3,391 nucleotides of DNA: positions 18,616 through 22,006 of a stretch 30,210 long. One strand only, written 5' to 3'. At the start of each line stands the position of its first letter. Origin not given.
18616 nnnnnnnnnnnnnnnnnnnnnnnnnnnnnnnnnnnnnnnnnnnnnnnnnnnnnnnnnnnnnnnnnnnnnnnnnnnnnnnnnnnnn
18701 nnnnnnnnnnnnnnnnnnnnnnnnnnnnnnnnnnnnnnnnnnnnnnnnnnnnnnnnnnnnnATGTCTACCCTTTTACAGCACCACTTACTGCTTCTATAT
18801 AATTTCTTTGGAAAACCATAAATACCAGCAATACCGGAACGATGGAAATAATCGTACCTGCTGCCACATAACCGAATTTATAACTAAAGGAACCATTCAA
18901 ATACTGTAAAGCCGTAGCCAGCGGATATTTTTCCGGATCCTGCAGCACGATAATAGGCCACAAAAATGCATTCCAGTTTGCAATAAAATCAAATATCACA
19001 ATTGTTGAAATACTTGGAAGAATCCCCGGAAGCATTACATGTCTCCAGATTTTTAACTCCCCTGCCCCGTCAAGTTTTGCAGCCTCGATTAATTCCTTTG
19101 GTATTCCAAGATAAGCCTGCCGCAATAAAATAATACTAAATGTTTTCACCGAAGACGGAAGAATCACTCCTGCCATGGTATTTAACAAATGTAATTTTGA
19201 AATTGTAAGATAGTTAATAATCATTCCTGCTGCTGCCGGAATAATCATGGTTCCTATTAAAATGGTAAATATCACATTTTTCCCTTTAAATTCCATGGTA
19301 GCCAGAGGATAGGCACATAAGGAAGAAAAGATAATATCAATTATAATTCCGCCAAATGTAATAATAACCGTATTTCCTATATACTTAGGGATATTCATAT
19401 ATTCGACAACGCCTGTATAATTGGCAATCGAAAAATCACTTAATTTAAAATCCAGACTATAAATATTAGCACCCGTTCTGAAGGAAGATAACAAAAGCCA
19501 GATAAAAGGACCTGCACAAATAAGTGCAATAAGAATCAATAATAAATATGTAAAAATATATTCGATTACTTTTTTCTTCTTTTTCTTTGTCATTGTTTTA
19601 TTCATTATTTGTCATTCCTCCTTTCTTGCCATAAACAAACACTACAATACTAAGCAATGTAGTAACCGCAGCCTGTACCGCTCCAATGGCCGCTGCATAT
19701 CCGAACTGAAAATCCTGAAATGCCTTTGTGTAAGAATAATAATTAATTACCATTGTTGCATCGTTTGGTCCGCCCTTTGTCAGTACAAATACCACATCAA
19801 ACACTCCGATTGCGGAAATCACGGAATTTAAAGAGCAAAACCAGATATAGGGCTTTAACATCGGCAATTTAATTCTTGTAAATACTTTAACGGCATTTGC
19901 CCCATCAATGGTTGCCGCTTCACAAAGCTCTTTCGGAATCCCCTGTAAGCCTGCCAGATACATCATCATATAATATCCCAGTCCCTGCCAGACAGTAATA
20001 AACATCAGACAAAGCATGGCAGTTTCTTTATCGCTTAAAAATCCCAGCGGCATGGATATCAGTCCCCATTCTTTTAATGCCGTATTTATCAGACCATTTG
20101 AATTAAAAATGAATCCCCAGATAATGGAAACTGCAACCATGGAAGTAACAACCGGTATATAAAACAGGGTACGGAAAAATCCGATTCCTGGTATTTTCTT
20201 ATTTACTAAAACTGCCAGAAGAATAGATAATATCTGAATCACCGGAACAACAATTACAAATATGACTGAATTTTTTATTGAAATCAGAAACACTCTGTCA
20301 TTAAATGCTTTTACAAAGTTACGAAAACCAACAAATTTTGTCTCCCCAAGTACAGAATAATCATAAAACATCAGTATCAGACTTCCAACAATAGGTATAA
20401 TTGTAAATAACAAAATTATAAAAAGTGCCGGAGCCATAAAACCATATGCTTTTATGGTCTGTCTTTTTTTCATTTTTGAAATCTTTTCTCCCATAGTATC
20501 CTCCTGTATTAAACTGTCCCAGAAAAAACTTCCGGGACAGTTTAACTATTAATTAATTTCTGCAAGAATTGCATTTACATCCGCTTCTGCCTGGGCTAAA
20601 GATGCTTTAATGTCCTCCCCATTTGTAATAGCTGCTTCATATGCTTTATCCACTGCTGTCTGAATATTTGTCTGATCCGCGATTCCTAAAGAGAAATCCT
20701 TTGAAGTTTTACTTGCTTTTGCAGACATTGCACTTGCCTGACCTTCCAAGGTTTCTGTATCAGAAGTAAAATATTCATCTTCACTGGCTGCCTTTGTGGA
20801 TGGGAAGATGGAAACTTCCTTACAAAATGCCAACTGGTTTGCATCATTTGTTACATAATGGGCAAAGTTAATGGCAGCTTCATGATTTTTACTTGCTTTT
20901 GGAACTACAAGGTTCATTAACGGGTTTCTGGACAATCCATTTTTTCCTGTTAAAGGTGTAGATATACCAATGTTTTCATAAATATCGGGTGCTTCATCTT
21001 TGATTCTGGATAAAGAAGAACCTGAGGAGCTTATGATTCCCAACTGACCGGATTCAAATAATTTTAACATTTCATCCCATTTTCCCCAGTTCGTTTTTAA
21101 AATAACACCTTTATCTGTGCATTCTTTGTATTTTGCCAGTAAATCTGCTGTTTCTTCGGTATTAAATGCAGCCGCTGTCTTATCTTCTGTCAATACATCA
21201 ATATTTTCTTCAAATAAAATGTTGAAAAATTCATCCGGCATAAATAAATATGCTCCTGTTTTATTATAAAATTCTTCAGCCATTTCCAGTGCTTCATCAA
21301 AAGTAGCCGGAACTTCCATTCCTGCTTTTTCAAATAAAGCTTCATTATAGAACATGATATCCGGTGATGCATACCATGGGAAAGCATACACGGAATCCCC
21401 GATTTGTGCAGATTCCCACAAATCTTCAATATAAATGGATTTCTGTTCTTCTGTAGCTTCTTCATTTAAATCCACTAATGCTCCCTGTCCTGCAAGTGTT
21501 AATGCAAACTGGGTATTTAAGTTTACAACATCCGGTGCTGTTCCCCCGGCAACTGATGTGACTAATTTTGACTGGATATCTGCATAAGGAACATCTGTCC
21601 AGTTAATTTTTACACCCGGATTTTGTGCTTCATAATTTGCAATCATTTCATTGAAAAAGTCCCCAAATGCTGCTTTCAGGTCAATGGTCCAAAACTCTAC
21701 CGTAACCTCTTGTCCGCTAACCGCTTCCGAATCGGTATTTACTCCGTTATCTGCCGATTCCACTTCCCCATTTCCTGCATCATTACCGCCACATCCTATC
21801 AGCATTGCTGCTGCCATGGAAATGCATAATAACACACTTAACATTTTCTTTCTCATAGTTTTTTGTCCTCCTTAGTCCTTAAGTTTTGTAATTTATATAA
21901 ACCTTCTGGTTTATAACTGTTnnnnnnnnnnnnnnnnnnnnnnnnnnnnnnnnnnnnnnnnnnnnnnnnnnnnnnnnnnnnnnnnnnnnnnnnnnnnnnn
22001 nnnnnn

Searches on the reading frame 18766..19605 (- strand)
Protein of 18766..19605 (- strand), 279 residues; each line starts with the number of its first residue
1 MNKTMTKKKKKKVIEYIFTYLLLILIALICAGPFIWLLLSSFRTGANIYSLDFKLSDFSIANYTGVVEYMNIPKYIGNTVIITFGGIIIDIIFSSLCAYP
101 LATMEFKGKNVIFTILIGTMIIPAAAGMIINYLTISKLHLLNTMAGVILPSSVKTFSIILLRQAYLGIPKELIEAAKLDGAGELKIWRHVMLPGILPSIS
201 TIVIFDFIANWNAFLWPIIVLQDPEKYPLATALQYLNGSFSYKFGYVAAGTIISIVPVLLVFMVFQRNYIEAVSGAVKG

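Call 5: search_protein_families(library=pfam, proteins=[window:18766-19605:-], max_evalue=0.01)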
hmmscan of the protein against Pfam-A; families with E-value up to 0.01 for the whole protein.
window:18766-19605:- (279 aa): 1 family
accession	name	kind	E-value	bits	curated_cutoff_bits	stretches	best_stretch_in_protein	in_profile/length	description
PF00528.27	BPD_transp_1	-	3.4e-18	66.5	26.4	1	93-266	4-175/184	Binding-protein-dependent transport system inner membrane component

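Call 6: search_protein_families(library=ncbifam, proteins=[window:18766-19605:-], max_evalue=0.01)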
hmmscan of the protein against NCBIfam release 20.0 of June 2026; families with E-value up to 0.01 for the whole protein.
window:18766-19605:- (279 aa): 17 families
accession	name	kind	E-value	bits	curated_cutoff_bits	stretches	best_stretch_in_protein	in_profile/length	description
NF008210.0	PRK10973.1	equivalog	4.9e-27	95.3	297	1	76-273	77-276/281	sn-glycerol-3-phosphate ABC transporter permease UgpE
NF040932.1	ABC_arch_GlcU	equivalog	7e-26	91.5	340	1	16-271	2-262/272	glucose ABC transporter permease GlcU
NF008231.0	PRK10998.1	equivalog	2.1e-21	76.8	261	1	5-279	3-296/296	maltose ABC transporter permease MalG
NF011624.0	PRK15050.1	equivalog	3.6e-08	32.9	247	1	5-267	14-284/297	2-aminoethylphosphonate ABC transporter permease subunit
NF007047.0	PRK09500.1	equivalog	1e-07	31.9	326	1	20-207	10-193/257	spermidine/putrescine ABC transporter permease PotC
TIGR01581.1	Mo_ABC_porter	hypoth_equivalog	6.7e-07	29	210.3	1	87-208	34-169/225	ABC transporter permease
TIGR02141.1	modB_ABC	equivalog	3.3e-06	26.9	182.6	1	82-207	6-145/208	molybdate ABC transporter permease subunit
NF040931.1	ABC_arch_GlcT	equivalog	1.4e-05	24.9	360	1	17-259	7-258/278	glucose ABC transporter permease GlcT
TIGR03226.1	PhnU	equivalog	7.6e-05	22.3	283.45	1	126-267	161-302/311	2-aminoethylphosphonate ABC transporter permease subunit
NF008049.0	PRK10782.1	subfamily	8.4e-05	22.3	212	1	147-201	92-148/217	methionine ABC transporter permease MetI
NF006939.0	PRK09421.1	equivalog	9.5e-05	21.9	262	1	83-207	19-158/230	molybdate ABC transporter permease subunit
NF040839.1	tungstate_WtpB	equivalog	9.6e-05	22.1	340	1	74-265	44-241/251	tungstate ABC transporter permease WtpB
NF008232.0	PRK10999.1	equivalog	0.00023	20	392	1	165-216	398-449/520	maltose ABC transporter permease MalF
NF008208.0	PRK10971.1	equivalog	0.00038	20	415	0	50-268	34-264/277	sulfate/thiosulfate ABC transporter permease CysT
TIGR02139.1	permease_CysT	equivalog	0.00087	19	246.1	0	53-268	29-256/265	sulfate ABC transporter permease subunit CysT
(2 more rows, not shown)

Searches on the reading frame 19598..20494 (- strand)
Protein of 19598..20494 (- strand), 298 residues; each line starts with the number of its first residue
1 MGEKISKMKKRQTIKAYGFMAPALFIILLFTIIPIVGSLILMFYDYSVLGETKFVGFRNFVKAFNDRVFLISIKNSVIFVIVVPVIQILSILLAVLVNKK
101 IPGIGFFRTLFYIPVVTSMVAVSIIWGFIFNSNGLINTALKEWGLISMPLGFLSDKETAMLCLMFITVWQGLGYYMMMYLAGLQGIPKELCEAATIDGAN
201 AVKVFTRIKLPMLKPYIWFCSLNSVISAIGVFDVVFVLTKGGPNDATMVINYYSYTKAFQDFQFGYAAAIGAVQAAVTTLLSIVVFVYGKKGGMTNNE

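Call 5: search_protein_families(library=pfam, proteins=[window:19598-20494:-], max_evalue=0.01)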
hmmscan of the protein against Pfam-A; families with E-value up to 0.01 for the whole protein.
window:19598-20494:- (298 aa): 1 family
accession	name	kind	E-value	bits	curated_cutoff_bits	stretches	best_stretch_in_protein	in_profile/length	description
PF00528.27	BPD_transp_1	-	5.2e-11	43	26.4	1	89-285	4-175/184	Binding-protein-dependent transport system inner membrane component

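Call 6: search_protein_families(library=ncbifam, proteins=[window:19598-20494:-], max_evalue=0.01)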
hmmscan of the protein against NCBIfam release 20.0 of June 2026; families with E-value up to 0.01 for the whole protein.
window:19598-20494:- (298 aa): 18 families
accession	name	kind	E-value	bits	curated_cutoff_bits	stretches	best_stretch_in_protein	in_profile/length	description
NF007852.0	PRK10561.1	equivalog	8.7e-35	121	335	1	11-288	9-287/295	sn-glycerol-3-phosphate ABC transporter permease UgpA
NF040931.1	ABC_arch_GlcT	equivalog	6.3e-27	94.9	360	1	21-284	3-266/278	glucose ABC transporter permease GlcT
NF008232.0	PRK10999.1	equivalog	1.6e-18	66.7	392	1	52-283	262-509/520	maltose ABC transporter permease MalF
NF011624.0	PRK15050.1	equivalog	1.1e-11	44.5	247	1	6-281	14-278/297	2-aminoethylphosphonate ABC transporter permease subunit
NF007044.0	PRK09497.1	equivalog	1.8e-09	37.5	348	1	29-292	21-275/285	spermidine/putrescine ABC transporter permease PotB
TIGR03226.1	PhnU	equivalog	1.8e-09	37.5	283.45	1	42-278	63-293/311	2-aminoethylphosphonate ABC transporter permease subunit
TIGR03262.1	PhnU2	equivalog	4e-09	35.6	593.25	1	24-267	7-237/546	putative 2-aminoethylphosphonate ABC transporter permease subunit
TIGR02140.1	permease_CysW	equivalog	6.3e-09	35.7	329.1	1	38-280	14-249/261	sulfate ABC transporter permease subunit CysW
TIGR00969.1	3a0106s02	subfamily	6.6e-09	35.6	240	1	31-284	21-265/272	sulfate ABC transporter permease subunit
NF008620.0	PRK11602.1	equivalog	7.9e-09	35.1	442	1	32-285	25-265/291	sulfate/thiosulfate ABC transporter permease CysW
TIGR01581.1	Mo_ABC_porter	hypoth_equivalog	1.4e-07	31.3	210.3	1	69-274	23-217/225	ABC transporter permease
TIGR02139.1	permease_CysT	equivalog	4.3e-07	29.8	246.1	1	35-284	14-254/265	sulfate ABC transporter permease subunit CysT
TIGR02141.1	modB_ABC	equivalog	8.7e-07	28.8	182.6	1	71-283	2-202/208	molybdate ABC transporter permease subunit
NF040932.1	ABC_arch_GlcU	equivalog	1.1e-06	28.5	340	1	176-287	152-254/272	glucose ABC transporter permease GlcU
NF007963.0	PRK10683.1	equivalog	2.6e-06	27.1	489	1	56-286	82-305/317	putrescine ABC transporter permease PotH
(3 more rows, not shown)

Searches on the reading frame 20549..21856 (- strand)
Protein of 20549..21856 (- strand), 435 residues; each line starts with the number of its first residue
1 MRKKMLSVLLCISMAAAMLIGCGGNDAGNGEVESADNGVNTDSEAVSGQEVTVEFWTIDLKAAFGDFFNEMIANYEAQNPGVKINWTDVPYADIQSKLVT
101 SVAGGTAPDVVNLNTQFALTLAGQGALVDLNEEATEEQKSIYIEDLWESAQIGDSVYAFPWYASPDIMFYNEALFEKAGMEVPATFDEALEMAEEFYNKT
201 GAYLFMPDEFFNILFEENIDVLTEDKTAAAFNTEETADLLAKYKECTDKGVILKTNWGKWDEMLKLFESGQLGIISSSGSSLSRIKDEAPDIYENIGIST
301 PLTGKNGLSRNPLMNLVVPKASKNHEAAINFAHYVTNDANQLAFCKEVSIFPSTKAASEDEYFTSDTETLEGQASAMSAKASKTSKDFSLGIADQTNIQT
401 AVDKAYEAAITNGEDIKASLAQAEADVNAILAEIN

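Call 5: search_protein_families(library=pfam, proteins=[window:20549-21856:-], max_evalue=0.01)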
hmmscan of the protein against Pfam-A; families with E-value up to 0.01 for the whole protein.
window:20549-21856:- (435 aa): 3 families
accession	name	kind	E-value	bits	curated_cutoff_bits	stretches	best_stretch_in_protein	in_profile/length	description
PF13416.11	SBP_bac_8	-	1.7e-41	143.3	27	1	70-368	1-276/279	Bacterial extracellular solute-binding protein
PF01547.30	SBP_bac_1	-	3e-38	133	26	1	66-341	6-306/307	Bacterial extracellular solute-binding protein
PF13531.11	SBP_bac_11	-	0.00032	21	25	0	62-128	7-69/227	Bacterial extracellular solute-binding protein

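Call 6: search_protein_families(library=ncbifam, proteins=[window:20549-21856:-], max_evalue=0.01)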
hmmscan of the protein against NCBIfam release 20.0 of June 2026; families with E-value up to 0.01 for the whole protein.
window:20549-21856:- (435 aa): 4 families
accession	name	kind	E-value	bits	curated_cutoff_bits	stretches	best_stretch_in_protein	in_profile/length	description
TIGR03850.1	bind_CPR_0540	equivalog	7.3e-19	67.7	299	1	3-202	1-197/437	carbohydrate ABC transporter substrate-binding protein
NF053763.1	ABCarbgalBndGanS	equivalog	2.4e-16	59.5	700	2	5-199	3-179/420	galactooligosaccharide ABC transporter substrate-binding protein GanS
TIGR03851.1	chitin_NgcE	equivalog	2.1e-10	40.2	399.65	1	15-205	3-201/450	N-acetylglucosamine/diacetylchitobiose ABC transporter substrate-binding protein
TIGR03261.1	phnS2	equivalog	0.00089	18.4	392.75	0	66-188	33-148/334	putative 2-aminoethylphosphonate ABC transporter substrate-binding protein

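Call 35: search_solved_structures(query=window:20549-21856:-, max_evalue=0.001)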
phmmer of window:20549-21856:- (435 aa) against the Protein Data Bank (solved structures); distinct sequences matched with E-value up to 0.001: 88 (the best 60 are shown).
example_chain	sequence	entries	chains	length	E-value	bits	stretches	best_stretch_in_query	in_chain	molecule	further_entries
6wpm_A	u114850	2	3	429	4.4e-42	147.8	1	50-357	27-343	Substrate-binding protein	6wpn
3k01_A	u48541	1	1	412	3.4e-20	75.7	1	51-358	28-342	Acarbose/maltose binding protein GacH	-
3jzj_A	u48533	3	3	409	3.8e-20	75.5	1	52-358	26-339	Acarbose/maltose binding protein GacH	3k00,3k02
5ysb_A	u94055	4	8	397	1.2e-19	74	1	73-367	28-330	Lin1841 protein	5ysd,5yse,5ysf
5f7v_A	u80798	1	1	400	9.2e-16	61.1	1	47-336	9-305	Lmo0181 protein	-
8art_A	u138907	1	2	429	1.6e-15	60.3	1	41-368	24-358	Putative secreted maltose-binding protein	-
9xf5_A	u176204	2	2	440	2.3e-15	59.8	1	5-256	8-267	ABC transporter substrate-binding protein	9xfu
6h0h_A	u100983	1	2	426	3.9e-14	55.8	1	64-368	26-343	Probable solute binding protein of ABC transporter system for sugars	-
6q5g_A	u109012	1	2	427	4.1e-14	55.7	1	64-368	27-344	Sugar ABC transporter substrate-binding protein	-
3uor_A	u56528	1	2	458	4.9e-14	55.4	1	50-352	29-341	ABC transporter sugar binding protein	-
7bvt_A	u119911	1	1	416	1.6e-13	53.8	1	62-430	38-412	Hypothetical sugar ABC-transporter sugar binding protein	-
7x0i_A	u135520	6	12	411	2.2e-13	53.3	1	72-365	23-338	CbpB | CpbB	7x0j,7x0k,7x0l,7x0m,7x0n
5ci5_A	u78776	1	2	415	1.4e-12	50.6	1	37-337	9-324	Extracellular solute-binding protein family 1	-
2z8d_A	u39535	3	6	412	1.4e-12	50.6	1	67-214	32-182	Galacto-N-biose/lacto-N-biose I transporter substrate-binding protein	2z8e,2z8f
9h0n_A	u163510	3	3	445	1.6e-12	50.5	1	47-359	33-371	Extracellular solute-binding protein, family 1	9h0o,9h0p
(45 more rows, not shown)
